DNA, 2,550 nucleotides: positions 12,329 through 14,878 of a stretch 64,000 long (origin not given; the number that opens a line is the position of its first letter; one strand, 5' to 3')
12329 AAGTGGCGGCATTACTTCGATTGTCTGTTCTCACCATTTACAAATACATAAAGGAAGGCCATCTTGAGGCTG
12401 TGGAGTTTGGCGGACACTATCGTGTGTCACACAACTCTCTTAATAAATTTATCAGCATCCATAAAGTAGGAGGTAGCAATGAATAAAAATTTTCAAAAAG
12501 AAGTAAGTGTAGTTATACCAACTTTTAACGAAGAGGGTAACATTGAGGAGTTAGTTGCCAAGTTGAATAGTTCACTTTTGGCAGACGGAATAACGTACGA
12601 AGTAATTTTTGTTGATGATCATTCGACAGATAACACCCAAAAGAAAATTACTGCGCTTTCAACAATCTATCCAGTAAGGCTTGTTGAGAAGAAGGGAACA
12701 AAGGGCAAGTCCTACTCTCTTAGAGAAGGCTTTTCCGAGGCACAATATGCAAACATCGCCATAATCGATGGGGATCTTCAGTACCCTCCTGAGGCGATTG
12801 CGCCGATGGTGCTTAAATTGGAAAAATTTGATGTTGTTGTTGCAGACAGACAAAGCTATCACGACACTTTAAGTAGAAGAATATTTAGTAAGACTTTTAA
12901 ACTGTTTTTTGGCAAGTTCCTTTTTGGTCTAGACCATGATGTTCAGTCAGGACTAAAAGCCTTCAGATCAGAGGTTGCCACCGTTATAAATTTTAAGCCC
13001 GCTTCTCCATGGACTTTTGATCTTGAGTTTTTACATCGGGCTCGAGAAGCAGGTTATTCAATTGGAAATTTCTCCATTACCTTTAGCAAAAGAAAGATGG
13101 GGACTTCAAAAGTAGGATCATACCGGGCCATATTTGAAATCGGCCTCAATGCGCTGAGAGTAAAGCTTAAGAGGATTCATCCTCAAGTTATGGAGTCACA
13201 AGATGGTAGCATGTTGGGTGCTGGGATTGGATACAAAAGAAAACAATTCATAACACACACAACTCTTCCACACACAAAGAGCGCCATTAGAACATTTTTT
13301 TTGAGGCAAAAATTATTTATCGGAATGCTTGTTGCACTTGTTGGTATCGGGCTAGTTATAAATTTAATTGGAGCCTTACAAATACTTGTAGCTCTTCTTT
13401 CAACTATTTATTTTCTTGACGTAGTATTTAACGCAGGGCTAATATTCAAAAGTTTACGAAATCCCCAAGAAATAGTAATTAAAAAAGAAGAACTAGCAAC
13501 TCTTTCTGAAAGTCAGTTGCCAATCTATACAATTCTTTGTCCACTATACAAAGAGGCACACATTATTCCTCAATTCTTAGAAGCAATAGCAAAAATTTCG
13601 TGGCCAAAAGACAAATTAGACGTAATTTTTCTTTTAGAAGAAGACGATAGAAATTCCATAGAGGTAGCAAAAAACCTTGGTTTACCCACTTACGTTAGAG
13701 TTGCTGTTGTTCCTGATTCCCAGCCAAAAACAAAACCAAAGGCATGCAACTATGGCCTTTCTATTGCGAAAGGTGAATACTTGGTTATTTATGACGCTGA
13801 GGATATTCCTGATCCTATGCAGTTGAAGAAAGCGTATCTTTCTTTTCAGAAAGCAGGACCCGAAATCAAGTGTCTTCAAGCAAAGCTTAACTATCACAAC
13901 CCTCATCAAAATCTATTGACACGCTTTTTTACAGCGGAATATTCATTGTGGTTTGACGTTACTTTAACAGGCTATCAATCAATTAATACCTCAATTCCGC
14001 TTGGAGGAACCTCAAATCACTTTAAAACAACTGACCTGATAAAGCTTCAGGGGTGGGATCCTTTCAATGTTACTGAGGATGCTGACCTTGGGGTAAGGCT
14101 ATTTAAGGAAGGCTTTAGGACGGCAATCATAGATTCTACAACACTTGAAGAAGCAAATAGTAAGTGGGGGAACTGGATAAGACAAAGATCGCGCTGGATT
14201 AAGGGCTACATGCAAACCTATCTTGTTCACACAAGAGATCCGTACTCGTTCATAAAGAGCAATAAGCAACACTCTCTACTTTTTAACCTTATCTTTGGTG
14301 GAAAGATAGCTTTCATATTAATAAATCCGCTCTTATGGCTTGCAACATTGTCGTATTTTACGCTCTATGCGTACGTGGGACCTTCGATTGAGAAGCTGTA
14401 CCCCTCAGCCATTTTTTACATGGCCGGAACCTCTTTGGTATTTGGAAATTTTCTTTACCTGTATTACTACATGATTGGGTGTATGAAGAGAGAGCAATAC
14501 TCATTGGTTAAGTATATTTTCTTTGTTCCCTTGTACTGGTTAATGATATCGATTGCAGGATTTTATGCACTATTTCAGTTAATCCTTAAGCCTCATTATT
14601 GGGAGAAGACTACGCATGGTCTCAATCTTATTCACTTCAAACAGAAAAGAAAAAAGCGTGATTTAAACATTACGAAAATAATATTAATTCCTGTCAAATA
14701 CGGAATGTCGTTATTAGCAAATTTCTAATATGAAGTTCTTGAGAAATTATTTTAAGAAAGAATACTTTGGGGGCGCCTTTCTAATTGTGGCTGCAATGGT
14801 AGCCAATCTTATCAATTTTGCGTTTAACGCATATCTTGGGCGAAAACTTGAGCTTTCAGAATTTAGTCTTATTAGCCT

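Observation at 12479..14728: Unusual fusion of a polyprenyl-phosphate sugar synthase-like GT2 with a membrane-embedded processive (QxxRW) GT2 synthase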

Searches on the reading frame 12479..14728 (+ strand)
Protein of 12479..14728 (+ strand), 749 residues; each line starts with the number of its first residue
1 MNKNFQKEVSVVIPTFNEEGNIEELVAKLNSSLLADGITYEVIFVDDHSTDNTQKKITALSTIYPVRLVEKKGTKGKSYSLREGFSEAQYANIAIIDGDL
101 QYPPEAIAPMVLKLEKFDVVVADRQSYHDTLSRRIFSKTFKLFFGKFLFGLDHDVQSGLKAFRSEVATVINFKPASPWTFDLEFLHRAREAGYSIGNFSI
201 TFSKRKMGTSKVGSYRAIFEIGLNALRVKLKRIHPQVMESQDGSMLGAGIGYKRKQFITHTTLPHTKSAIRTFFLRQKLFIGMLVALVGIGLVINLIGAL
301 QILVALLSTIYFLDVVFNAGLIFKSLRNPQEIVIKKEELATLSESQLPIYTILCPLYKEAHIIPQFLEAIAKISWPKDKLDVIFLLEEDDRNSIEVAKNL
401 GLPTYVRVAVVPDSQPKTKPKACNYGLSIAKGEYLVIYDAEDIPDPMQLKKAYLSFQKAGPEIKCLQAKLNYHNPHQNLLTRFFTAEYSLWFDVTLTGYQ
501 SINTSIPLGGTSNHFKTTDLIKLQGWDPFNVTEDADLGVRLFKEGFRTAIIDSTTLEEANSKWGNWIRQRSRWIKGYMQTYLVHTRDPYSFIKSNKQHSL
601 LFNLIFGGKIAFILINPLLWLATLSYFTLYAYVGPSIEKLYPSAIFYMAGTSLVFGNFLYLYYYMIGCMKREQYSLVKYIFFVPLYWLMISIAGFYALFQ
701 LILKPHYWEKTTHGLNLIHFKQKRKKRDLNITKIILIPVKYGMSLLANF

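Call 3: search_protein_families(library=pfam, proteins=[window:12479-14728:+], max_evalue=0.01)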
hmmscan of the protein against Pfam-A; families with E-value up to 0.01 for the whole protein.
window:12479-14728:+ (749 aa): 5 families
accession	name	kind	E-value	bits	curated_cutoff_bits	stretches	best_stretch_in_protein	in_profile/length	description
PF00535.33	Glycos_transf_2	-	3.5e-39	134.9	23.3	2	10-148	1-145/168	Glycosyl transferase family 2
PF13641.12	Glyco_tranf_2_3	-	3.9e-30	106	27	2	350-576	3-230/230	Glycosyltransferase like family 2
PF13632.12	Glyco_trans_2_3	-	3.3e-20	73.2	27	1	435-632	2-191/198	Glycosyl transferase family group 2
PF13506.12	Glyco_transf_21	-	7.6e-06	25.9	21.7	0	408-574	5-173/174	Glycosyl transferase family 21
PF10111.15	Glyco_tranf_2_2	-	2.8e-05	24.2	27.3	1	10-109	1-101/276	Glycosyltransferase like family 2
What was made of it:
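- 13496..14158 (+): Domain 2 GT-A core (aa ~340-560) with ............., DAED 439-442 and TED 532-534. PF13641/PF13632 (call 3).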

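Call 4: search_protein_families(library=ncbifam, proteins=[window:12479-14728:+], max_evalue=0.01)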
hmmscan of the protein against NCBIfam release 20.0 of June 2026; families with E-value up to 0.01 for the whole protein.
window:12479-14728:+ (749 aa): 26 families (the best 25 are shown)
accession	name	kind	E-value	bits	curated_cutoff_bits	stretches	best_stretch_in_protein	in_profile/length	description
TIGR03937.1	PgaC_IcaA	equivalog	2.9e-30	105.6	422.3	2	6-116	44-152/407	poly-beta-1,6-N-acetyl-D-glucosamine synthase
NF047588.1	GlcsyltransPgfSStrep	equivalog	2.1e-20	73.2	500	1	9-162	3-159/308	glycosyltransferase PgfS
NF041875.1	EPS_EpsD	equivalog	1.1e-17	64.5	370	2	9-108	1-98/325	exopolysaccharide biosynthesis glycosyltransferase EpsD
NF007986.1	PRK10714.1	equivalog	1.1e-16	60.7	529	1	7-299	6-295/316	undecaprenyl-phosphate 4-deoxy-4-formamido-L-arabinose transferase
TIGR04283.1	glyco_like_mftF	equivalog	2.9e-16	59.7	182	2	9-107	1-90/221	TIGR04283 family arsenosugar biosynthesis glycosyltransferase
TIGR03111.1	glyc2_xrt_Gpos1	hypoth_equivalog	3.4e-16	59.1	363.95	2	337-714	37-420/439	TIGR03111 family XrtG-associated glycosyltransferase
TIGR03030.1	CelA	equivalog_domain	4.8e-16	57.9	699.1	1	338-584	121-384/714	UDP-forming cellulose synthase catalytic subunit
TIGR03965.1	mycofact_glyco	equivalog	6.4e-16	58.3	280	2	6-121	73-186/467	mycofactocin biosynthesis glycosyltransferase MftF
NF041865.1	EpsU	equivalog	4.3e-14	52.3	700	2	350-604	41-291/394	exopolysaccharide biosynthesis GT2 family glycosyltransferase EpsU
NF008558.0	PRK11498.1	equivalog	4.9e-14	51.2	992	1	345-583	270-507/872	UDP-forming cellulose synthase catalytic subunit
NF007482.0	PRK10073.1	equivalog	5.3e-14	52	423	2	4-105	3-101/334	glycosyltransferase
TIGR04182.1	glyco_TIGR04182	equivalog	1.2e-13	51.2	325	1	8-222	1-211/293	S-layer glycoprotein N-glycosyltransferase AglJ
NF038302.1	EPS_HpsE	equivalog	2.9e-10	39.6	300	1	8-100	2-97/307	hormogonium polysaccharide biosynthesis glycosyltransferase HpsE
NF010496.0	PRK13915.1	equivalog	4e-10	39.3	262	1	5-110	29-137/307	glucosyl-3-phosphoglycerate synthase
NF047683.1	TeichurnBiosyTuaG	equivalog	1.1e-09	38.3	400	1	4-107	3-104/252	teichuronic acid biosynthesis protein TuaG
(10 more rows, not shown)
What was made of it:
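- Domain 1 also matches AglJ, which starts a Dol-P-linked glycan (TIGR04182, E 1e-13, below cut-off; call 4).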

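Call 5: search_solved_structures(query=window:12479-14728:+, max_evalue=0.001, show_alignments=3)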
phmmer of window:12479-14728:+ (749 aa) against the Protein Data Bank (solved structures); distinct sequences matched with E-value up to 0.001: 20.
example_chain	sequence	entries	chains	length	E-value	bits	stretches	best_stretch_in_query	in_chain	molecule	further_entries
5mlz_A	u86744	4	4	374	2.3e-22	82.2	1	7-221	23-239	Dolichol monophosphate mannose synthase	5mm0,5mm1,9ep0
5eke_A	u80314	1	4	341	3.3e-17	65.2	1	4-145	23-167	Uncharacterized glycosyltransferase sll0501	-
5ekp_C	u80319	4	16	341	3.6e-17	65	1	4-145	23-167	Uncharacterized glycosyltransferase sll0501 | Glycosyltransferase sll0501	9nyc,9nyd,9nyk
9nye_A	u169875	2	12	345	3.7e-17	65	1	4-145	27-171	Glycosyltransferase sll0501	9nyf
9bhc_C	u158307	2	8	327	1.9e-15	59.4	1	7-300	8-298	Undecaprenyl-phosphate 4-deoxy-4-formamido-L-arabinose transferase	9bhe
8vxh_A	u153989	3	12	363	2.6e-15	58.9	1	7-300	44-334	Undecaprenyl-phosphate 4-deoxy-4-formamido-L-arabinose transferase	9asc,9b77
9hwj_A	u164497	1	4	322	4.3e-15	58.2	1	7-301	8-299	Undecaprenyl-phosphate 4-deoxy-4-formamido-L-arabinose transferase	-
7lby_A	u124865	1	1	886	2.2e-11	45.9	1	347-631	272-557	Cellulose synthase catalytic subunit [UDP-forming]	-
9b8v_E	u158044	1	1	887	2.2e-11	45.9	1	347-631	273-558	Cellulose synthase catalytic subunit [UDP-forming]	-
9fmv_A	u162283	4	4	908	2.3e-11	45.8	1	347-631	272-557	Cellulose synthase catalytic subunit [UDP-forming]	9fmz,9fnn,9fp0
3bcv_A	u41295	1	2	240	3.5e-05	25.4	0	8-73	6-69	Putative glycosyltransferase protein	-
4y6n_A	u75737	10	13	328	7.4e-05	24.4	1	7-100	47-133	Glucosyl-3-phosphoglycerate synthase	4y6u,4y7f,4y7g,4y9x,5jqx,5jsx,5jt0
6yv7_B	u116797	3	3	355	7.7e-05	24.3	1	347-443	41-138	Glycosyl transferase, family 2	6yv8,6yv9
6yv7_A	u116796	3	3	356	7.7e-05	24.3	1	347-443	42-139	Glycosyl transferase, family 2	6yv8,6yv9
3e25_A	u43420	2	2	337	7.8e-05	24.3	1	7-100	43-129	Putative uncharacterized protein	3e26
5ej1_A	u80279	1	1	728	0.0005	21.6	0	421-584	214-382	Putative cellulose synthase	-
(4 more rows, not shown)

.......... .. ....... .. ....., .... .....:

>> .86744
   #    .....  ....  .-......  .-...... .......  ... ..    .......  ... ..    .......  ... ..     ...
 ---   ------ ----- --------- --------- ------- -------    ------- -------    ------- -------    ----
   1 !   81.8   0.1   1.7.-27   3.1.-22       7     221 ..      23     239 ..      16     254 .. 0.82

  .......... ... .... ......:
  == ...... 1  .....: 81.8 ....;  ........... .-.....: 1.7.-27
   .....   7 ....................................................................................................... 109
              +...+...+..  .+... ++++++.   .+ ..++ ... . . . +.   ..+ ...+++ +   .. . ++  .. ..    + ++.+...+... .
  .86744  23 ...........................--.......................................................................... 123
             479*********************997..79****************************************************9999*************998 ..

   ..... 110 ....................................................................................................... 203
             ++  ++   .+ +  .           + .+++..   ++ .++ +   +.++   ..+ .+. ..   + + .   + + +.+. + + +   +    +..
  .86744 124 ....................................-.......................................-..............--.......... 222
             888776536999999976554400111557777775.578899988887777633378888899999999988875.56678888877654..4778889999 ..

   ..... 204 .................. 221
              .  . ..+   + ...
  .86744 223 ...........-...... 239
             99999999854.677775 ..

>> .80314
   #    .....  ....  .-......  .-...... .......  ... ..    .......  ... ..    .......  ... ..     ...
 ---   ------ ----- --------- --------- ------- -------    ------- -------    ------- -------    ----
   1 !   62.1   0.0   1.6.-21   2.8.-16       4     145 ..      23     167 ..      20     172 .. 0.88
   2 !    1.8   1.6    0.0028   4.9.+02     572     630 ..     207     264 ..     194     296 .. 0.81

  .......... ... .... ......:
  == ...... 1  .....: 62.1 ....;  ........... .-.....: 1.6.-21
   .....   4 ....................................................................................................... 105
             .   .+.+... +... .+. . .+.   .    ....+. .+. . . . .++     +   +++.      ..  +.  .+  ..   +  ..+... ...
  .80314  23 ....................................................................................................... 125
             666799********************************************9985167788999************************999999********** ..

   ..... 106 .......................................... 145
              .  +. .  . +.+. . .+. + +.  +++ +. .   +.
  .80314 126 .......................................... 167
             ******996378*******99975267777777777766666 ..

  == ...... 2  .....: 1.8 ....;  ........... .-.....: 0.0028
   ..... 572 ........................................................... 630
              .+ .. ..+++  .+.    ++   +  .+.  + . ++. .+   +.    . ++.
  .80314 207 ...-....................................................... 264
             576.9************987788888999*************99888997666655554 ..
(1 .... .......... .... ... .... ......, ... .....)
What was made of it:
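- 13301..13459 (+): Transmembrane hairpin (aa 275-327) between the two catalytic domains, so both face the cytoplasm. The ArnC alignment runs through aa 300 (call 5).
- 13496..14158 (+): BcsA E 2e-11 over aa 347-631 (call 5).
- On Polyprenyl-phosphate glycosyltransferases (Dpm1/DPMS, GtrB, ArnC, GacI, WpsA; GT2): phmmer against PDB: DPMS E 2e-22, GtrB 3e-17, ArnC 2e-15 (call 5). The ArnC alignment extends over aa 7-300 (call 5).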
